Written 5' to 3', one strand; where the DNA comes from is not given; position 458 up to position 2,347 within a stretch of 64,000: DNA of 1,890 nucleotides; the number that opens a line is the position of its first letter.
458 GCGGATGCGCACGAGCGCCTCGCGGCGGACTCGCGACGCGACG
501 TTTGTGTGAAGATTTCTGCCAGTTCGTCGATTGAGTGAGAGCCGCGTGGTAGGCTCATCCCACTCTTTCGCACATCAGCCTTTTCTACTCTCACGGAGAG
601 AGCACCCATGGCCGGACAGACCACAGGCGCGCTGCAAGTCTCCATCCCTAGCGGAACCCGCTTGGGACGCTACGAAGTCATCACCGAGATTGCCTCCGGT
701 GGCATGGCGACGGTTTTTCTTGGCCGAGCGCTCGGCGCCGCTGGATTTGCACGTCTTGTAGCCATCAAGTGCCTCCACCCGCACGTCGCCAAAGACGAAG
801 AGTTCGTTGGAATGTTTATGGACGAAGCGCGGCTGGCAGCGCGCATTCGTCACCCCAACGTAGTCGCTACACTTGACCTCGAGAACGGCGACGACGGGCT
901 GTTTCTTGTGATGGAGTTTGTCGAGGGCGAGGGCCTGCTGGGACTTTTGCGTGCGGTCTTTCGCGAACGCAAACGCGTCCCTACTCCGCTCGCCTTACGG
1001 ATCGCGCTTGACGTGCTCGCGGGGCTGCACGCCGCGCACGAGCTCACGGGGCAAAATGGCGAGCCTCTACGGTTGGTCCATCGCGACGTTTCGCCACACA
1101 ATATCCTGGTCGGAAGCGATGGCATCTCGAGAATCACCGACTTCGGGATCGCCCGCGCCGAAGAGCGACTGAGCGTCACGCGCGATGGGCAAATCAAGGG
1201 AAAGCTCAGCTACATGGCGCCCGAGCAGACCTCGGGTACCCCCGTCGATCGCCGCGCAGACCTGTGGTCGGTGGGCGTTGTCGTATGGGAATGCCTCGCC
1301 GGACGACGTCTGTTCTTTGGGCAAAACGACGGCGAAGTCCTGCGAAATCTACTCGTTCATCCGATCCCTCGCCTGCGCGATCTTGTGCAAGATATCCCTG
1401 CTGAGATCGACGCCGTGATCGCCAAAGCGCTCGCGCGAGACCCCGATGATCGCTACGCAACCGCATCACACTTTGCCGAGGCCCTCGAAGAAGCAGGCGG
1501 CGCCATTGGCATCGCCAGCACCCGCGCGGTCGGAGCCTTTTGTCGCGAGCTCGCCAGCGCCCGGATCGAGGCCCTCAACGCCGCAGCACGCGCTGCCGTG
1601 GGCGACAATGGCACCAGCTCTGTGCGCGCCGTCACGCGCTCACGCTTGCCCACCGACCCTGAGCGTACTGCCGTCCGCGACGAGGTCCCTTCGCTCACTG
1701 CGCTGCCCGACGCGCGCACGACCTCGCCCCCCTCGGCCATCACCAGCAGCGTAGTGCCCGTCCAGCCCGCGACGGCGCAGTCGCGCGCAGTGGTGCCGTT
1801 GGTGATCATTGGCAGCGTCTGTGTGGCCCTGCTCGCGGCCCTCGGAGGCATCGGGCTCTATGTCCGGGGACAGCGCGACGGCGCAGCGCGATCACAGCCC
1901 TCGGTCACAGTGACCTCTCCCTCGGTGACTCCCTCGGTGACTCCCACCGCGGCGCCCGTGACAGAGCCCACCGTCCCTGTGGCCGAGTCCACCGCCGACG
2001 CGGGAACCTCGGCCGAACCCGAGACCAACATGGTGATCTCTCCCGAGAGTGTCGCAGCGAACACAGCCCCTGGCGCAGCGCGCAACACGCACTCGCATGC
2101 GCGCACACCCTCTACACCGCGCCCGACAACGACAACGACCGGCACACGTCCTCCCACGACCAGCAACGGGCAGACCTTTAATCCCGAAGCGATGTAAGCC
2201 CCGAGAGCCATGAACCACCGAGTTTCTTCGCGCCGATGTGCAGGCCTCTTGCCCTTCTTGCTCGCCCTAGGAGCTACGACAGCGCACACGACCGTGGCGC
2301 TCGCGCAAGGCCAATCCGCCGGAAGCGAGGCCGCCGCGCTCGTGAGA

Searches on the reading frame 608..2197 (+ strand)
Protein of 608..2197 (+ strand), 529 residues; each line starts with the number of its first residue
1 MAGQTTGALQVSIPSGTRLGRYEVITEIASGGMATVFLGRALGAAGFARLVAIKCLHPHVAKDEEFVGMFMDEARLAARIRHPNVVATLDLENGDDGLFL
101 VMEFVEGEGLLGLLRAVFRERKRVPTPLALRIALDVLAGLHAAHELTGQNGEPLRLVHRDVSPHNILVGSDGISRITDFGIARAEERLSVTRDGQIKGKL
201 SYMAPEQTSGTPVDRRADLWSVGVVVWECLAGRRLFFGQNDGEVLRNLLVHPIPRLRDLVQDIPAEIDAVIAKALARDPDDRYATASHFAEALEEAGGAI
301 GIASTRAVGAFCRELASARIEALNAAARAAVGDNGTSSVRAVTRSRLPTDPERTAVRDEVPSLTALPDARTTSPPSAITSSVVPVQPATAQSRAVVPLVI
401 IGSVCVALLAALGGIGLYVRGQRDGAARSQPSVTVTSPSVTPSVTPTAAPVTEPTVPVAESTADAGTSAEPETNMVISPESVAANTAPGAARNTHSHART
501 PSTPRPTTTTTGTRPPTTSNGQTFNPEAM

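Call 38: find_encoding_contigs(protein=window:608-2197:+, flank=10000, max_places=3)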
Protein window:608-2197:+ (529 aa): 1 contig read that carries it; 1 place shown.
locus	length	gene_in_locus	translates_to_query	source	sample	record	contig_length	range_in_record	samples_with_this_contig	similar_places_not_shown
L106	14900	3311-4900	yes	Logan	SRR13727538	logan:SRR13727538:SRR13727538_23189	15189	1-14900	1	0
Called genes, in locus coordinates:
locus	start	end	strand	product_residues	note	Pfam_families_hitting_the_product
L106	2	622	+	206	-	?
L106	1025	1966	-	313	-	PF01184:Gpr1_Fun34_YaaH (weak)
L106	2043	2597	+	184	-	PF04542:Sigma70_r2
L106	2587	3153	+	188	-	-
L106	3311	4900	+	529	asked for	PF00069:Pkinase, PF07714:PK_Tyr_Ser-Thr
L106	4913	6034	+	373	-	-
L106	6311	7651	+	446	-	PF06779:MFS_4, PF12832:MFS_1_like (weak), PF13347:MFS_2 (weak), PF07690:MFS_1, PF00083:Sugar_tr, PF05977:MFS_3, PF07690:MFS_1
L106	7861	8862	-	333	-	-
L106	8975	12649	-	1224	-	PF00082:Peptidase_S8, PF13517:FG-GAP_3 (faint), PF01839:FG-GAP (faint), PF25292:Beta-prop_CGLA (faint)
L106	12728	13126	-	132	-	-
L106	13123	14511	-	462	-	-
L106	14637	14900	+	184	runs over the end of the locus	?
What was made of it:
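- Tried and rejected: One look-up added 2.7 kb to the left (L106, call 38).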
